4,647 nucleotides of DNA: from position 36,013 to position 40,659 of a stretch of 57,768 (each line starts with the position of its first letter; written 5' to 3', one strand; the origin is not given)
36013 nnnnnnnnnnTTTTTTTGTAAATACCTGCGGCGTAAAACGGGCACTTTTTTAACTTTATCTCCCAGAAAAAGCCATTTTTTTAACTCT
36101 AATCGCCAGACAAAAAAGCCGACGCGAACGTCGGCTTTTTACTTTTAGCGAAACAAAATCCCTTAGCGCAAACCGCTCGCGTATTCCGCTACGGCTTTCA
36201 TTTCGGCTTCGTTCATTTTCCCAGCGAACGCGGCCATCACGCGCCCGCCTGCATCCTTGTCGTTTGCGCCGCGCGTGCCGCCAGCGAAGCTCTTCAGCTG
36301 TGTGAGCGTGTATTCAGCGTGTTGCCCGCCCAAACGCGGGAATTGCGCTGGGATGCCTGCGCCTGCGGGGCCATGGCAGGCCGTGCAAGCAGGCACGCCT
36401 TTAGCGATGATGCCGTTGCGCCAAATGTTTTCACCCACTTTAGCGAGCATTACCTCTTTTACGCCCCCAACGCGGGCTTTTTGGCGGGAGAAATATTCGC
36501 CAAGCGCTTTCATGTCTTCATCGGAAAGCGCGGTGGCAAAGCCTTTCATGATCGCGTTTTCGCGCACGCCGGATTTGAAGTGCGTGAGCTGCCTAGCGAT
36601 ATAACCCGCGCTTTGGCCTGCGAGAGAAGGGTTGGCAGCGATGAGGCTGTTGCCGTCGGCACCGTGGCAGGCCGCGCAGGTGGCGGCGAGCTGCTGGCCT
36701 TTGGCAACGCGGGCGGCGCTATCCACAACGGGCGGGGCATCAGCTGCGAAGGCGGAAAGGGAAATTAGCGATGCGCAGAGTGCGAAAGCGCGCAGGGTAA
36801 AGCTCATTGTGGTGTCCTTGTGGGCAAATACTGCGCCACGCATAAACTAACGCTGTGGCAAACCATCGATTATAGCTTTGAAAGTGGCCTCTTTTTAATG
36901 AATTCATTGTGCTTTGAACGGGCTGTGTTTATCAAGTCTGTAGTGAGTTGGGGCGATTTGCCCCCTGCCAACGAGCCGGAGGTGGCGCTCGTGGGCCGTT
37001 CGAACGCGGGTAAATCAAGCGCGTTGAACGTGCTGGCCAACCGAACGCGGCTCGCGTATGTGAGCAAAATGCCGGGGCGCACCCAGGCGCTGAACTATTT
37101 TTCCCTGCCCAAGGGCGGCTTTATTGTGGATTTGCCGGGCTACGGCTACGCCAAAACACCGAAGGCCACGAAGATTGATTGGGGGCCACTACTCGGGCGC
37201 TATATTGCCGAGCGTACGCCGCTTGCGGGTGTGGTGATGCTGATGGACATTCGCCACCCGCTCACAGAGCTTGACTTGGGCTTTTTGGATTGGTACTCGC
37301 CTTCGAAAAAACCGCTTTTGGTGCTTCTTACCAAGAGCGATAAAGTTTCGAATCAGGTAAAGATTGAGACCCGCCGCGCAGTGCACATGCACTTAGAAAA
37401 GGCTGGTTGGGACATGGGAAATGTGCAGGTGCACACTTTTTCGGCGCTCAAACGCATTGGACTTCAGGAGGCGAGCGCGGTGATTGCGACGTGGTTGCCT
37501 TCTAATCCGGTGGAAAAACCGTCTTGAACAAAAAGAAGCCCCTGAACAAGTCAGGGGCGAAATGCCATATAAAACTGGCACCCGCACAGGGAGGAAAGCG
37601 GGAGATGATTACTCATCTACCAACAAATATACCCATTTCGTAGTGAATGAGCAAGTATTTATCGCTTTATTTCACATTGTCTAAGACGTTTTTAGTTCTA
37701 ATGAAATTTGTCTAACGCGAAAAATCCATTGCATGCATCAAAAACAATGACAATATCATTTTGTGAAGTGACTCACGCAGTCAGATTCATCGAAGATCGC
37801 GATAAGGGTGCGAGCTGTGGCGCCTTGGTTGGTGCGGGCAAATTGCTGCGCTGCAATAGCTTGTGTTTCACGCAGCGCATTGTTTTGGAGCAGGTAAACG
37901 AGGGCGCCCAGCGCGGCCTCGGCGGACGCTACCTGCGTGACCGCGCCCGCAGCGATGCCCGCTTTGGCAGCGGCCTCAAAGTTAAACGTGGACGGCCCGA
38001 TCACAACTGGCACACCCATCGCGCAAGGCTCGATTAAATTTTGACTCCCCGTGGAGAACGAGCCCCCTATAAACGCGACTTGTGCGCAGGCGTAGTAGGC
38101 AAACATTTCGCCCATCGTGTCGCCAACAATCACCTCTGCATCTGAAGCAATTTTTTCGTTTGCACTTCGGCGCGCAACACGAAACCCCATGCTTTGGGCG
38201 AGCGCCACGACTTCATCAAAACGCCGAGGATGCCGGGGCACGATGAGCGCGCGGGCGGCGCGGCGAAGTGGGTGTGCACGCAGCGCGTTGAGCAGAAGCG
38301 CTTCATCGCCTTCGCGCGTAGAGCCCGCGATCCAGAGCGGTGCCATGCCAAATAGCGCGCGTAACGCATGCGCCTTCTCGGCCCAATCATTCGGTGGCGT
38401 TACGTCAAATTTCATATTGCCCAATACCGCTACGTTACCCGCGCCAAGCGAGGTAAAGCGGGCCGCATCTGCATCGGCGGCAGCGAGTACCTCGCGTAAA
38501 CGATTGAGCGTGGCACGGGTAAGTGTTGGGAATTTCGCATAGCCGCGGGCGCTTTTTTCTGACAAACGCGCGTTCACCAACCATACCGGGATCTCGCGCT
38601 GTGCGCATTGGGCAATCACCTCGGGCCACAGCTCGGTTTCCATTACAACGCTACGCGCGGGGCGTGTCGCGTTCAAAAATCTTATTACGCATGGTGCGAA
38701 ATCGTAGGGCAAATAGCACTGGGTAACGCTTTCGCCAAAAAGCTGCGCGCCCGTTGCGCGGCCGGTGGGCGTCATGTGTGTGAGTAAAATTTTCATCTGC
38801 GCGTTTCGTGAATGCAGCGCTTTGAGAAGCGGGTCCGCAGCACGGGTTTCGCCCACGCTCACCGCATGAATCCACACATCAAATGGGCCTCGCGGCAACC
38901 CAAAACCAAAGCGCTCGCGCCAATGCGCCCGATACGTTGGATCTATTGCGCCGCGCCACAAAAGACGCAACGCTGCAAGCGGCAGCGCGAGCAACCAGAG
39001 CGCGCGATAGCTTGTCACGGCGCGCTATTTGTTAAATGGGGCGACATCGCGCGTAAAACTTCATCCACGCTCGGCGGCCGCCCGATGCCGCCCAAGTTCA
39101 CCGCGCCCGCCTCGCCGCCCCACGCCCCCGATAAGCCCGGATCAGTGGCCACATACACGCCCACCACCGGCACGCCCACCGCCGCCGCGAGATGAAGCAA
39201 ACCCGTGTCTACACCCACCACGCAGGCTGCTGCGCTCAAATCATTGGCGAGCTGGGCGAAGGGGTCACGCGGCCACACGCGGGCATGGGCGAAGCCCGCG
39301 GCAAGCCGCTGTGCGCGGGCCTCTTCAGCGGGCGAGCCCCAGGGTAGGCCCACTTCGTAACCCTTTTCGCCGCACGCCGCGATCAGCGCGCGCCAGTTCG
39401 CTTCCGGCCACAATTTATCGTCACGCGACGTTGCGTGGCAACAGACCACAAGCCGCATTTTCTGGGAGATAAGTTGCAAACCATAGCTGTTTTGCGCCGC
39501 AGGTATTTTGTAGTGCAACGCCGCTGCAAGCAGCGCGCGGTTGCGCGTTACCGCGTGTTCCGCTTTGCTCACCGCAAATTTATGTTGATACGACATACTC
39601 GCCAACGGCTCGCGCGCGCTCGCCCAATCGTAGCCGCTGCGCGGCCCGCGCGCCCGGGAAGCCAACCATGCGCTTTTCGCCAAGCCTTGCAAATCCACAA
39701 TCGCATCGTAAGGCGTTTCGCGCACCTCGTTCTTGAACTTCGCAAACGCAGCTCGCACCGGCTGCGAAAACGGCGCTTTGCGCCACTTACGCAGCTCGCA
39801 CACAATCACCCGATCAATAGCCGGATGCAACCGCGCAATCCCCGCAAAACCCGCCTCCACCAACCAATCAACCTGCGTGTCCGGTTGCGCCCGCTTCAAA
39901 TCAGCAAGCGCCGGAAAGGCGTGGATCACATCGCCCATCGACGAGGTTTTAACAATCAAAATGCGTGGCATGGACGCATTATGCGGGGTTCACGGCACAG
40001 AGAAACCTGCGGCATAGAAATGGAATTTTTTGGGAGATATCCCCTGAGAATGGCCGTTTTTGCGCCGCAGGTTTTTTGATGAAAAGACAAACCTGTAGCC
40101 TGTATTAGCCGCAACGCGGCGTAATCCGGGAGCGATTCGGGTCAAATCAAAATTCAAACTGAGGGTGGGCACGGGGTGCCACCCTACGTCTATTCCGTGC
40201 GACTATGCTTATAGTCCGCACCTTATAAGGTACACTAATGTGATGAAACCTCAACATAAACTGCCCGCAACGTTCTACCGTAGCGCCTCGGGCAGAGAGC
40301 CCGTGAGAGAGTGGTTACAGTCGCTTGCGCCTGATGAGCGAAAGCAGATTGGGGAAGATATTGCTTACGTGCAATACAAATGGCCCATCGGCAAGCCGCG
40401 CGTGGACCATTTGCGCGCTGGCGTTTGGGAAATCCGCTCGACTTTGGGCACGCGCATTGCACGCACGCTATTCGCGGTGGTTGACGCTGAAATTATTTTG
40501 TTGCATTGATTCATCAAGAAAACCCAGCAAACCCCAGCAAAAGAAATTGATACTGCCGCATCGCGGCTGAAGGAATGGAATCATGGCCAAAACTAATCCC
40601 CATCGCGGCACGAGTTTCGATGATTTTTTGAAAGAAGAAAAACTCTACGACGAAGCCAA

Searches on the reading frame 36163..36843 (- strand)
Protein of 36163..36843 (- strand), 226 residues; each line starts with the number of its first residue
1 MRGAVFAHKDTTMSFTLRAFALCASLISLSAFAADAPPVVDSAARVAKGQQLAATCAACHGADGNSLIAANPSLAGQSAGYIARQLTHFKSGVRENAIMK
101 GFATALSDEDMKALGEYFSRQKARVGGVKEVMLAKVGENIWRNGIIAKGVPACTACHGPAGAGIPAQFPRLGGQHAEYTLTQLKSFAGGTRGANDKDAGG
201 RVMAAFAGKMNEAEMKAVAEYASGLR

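Call 45: search_protein_families(library=pfam, proteins=[window:36163-36843:-], max_evalue=0.00001)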
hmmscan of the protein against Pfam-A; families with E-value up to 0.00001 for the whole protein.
window:36163-36843:- (226 aa): 2 families
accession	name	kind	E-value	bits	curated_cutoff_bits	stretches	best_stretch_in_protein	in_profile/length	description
PF00034.26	Cytochrom_C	-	3.4e-21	76.8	21.3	2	152-221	11-85/90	Cytochrome c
PF13442.11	Cytochrome_CBB3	-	2.1e-13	50.8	27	1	50-117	7-67/68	Cytochrome C oxidase, cbb3-type, subunit III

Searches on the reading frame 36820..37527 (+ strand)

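Call 45: search_protein_families(library=pfam, proteins=[window:36820-37527:+], max_evalue=0.00001)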
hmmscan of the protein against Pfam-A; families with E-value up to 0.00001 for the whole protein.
window:36820-37527:+ (235 aa): 2 families
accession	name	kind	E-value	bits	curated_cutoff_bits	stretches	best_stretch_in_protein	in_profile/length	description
PF01926.29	MMR_HSR1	-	2.3e-15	57.1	21.9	1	54-172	1-113/113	50S ribosome-binding GTPase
PF03193.22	RsgA_GTPase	-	1.5e-06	28.5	30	0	55-108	109-168/174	RsgA GTPase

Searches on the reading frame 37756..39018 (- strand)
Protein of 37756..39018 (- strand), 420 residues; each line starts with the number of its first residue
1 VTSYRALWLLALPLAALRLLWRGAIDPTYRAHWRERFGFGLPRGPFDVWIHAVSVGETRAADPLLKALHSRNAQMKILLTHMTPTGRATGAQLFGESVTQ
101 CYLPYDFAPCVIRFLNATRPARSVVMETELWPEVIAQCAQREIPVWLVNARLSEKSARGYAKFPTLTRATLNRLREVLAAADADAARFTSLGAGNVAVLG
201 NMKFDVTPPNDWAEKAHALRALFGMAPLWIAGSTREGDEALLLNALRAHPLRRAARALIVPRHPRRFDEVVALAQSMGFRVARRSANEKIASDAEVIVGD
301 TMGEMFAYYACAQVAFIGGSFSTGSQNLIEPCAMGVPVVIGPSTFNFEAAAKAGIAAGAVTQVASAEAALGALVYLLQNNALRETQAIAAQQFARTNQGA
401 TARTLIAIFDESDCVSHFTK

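Call 45: search_protein_families(library=pfam, proteins=[window:37756-39018:-], max_evalue=0.00001)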
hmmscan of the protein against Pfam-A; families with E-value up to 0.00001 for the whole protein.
window:37756-39018:- (420 aa): 1 family
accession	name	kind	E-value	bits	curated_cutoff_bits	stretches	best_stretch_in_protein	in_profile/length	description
PF04413.22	Glycos_transf_N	-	1.4e-62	210.9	23.9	1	32-206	2-179/179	3-Deoxy-D-manno-octulosonic-acid transferase (kdotransferase)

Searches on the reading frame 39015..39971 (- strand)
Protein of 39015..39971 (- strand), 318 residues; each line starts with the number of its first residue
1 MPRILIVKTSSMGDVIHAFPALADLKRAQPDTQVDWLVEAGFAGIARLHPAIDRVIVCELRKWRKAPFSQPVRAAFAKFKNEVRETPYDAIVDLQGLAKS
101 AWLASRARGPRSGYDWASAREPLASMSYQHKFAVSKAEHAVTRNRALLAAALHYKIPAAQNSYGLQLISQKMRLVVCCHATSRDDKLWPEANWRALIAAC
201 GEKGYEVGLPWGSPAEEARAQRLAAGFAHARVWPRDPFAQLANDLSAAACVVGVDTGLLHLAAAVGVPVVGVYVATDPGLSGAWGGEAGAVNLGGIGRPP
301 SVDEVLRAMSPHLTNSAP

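Call 32: search_protein_families(library=pfam, proteins=[window:39015-39971:-], max_evalue=0.00001)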
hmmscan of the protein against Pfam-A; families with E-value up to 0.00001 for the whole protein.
window:39015-39971:- (318 aa): 1 family
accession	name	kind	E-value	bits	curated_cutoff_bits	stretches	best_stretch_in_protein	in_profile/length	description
PF01075.23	Glyco_transf_9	-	1.5e-53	182.1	22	1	77-295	2-230/247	Glycosyltransferase family 9 (heptosyltransferase)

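Call 35: find_homologous_proteins(query=window:39015-39971:-, max_evalue=1e-40)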
Query window:39015-39971:- (318 aa): 4087 proteins with E <= 1e-40 among 8000 candidates; the best 120 are listed.
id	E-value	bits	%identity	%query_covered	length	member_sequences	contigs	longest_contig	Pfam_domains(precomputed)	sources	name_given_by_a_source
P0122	4.4e-210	714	100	100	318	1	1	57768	PF01075.24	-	-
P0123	1.1e-186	638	90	98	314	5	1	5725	PF01075.24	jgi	jgi:heptosyltransferase I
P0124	1.3e-179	614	86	99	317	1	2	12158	PF01075.24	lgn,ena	-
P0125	2.7e-176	603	85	98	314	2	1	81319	PF01075.24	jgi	jgi:heptosyltransferase I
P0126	2.1e-135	469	68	98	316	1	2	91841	PF01075.24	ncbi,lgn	-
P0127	2.9e-131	455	66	98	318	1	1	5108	PF01075.24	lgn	-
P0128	1.0e-126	441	63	99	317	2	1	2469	PF01075.24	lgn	-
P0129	1.5e-125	437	65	98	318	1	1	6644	PF01075.24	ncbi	-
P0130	3.2e-119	416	62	100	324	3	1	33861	PF01075.24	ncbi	-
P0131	2.9e-117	409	63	96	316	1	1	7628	PF01075.24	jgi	jgi:heptosyltransferase I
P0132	1.6e-101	358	55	100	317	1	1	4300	PF01075.24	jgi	jgi:heptosyltransferase I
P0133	6.9e-94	333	54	96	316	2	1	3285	PF01075.24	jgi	jgi:heptosyltransferase-1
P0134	2.7e-91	324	52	97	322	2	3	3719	PF01075.24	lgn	-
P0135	4.2e-89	317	51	99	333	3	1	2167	PF01075.24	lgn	-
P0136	5.7e-89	317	50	97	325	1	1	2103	PF01075.24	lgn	-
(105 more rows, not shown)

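Call 39: find_encoding_contigs(protein=P0125, flank=10000, max_places=1)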
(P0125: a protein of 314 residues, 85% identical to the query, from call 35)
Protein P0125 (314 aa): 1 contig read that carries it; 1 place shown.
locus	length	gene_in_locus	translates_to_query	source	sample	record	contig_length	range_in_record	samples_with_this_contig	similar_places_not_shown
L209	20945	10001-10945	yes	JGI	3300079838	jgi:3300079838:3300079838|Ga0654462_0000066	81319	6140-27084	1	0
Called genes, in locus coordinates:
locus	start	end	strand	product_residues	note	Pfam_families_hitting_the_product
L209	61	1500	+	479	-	PF02874:ATP-synt_ab_N, PF00006:ATP-synt_ab, PF22919:ATP-synt_VA_C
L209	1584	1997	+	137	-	PF02823:ATP-synt_DE_N, PF00401:ATP-synt_DE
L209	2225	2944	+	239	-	PF17278:DUF5343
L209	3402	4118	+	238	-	PF01035:DNA_binding_1 (weak), PF04994:TfoX_C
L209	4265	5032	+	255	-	PF19698:DUF6197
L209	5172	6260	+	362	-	PF02805:Ada_Zn_binding, PF00165:HTH_AraC, PF12833:HTH_18, PF01035:DNA_binding_1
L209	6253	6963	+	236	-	PF09859:Oxygenase-NA, PF13640:2OG-FeII_Oxy_3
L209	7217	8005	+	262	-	PF05116:S6PP (faint), PF08282:Hydrolase_3 (faint)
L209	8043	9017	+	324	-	PF03401:TctC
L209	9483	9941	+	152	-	PF00583:Acetyltransf_1, PF13673:Acetyltransf_10, PF13508:Acetyltransf_7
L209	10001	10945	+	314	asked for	PF01075:Glyco_transf_9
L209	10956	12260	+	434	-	PF04413:Glycos_transf_N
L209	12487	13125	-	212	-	PF03193:RsgA_GTPase (faint), PF01926:MMR_HSR1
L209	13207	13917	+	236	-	PF00034:Cytochrom_C, PF13442:Cytochrome_CBB3 (weak), PF00034:Cytochrom_C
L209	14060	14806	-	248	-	PF02463:SMC_N (weak), PF00005:ABC_tran, PF13401:AAA_22 (faint), PF13304:AAA_21 (faint)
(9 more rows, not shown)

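Call 40: find_encoding_contigs(protein=P0126, flank=10000, max_places=1)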
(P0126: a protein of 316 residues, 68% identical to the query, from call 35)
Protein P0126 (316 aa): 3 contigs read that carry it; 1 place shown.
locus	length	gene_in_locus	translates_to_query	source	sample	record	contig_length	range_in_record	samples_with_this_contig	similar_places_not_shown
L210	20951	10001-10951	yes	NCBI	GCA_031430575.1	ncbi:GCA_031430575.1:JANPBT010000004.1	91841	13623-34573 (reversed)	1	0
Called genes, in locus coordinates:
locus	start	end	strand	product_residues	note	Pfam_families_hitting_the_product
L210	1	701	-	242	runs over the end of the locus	PF07291:MauE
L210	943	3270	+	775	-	PF01494:FAD_binding_3 (weak), PF05834:Lycopene_cycl (faint), PF00724:Oxidored_FMN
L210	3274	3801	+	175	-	PF12802:MarR_2, PF01047:MarR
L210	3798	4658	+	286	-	PF00378:ECH_1, PF16113:ECH_2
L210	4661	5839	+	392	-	PF02771:Acyl-CoA_dh_N, PF02770:Acyl-CoA_dh_M, PF00441:Acyl-CoA_dh_1, PF08028:Acyl-CoA_dh_2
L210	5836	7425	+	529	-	PF00501:AMP-binding, PF13193:AMP-binding_C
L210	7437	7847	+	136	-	PF01042:Ribonuc_L-PSP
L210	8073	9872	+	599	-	PF00657:Lipase_GDSL, PF13472:Lipase_GDSL_2, PF03797:Autotransporter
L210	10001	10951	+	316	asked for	PF01075:Glyco_transf_9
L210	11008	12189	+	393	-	PF04413:Glycos_transf_N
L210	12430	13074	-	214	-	PF01926:MMR_HSR1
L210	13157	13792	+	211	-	PF00034:Cytochrom_C (weak), PF13442:Cytochrome_CBB3 (weak), PF00034:Cytochrom_C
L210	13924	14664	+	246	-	PF01203:T2SSN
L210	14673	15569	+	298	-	PF00892:EamA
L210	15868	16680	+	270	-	-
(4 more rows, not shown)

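Call 41: find_encoding_contigs(protein=P0124, flank=10000, max_places=1)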
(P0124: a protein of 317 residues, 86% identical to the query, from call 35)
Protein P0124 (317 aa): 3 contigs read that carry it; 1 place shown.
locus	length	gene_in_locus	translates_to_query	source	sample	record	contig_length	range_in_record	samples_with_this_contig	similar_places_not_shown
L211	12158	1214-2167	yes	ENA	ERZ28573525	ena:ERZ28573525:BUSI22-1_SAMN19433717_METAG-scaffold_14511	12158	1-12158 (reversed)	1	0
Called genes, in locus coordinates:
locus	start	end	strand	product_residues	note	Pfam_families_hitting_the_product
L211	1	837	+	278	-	?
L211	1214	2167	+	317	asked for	PF01075:Glyco_transf_9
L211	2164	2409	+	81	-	-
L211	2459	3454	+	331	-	PF04413:Glycos_transf_N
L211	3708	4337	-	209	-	PF03193:RsgA_GTPase (faint), PF01926:MMR_HSR1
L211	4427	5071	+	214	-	PF00034:Cytochrom_C, PF13442:Cytochrome_CBB3, PF00034:Cytochrom_C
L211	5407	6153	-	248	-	PF02463:SMC_N (faint), PF00005:ABC_tran, PF13304:AAA_21 (faint)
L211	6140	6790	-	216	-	PF00528:BPD_transp_1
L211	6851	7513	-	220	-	PF00528:BPD_transp_1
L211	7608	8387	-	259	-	PF00497:SBP_bac_3, PF09084:NMT1 (faint)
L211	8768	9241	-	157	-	PF02469:Fasciclin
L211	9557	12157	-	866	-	?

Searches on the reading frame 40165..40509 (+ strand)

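Call 46: search_protein_families(library=pfam, proteins=[window:40165-40509:+], max_evalue=0.00001)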
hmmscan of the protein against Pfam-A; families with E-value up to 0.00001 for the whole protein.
window:40165-40509:+ (114 aa): 1 family
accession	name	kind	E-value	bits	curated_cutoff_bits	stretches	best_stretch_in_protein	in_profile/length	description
PF05973.20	Gp49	-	5.9e-10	39.5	23.9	1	49-114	1-68/90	Phage derived protein Gp49-like (DUF891)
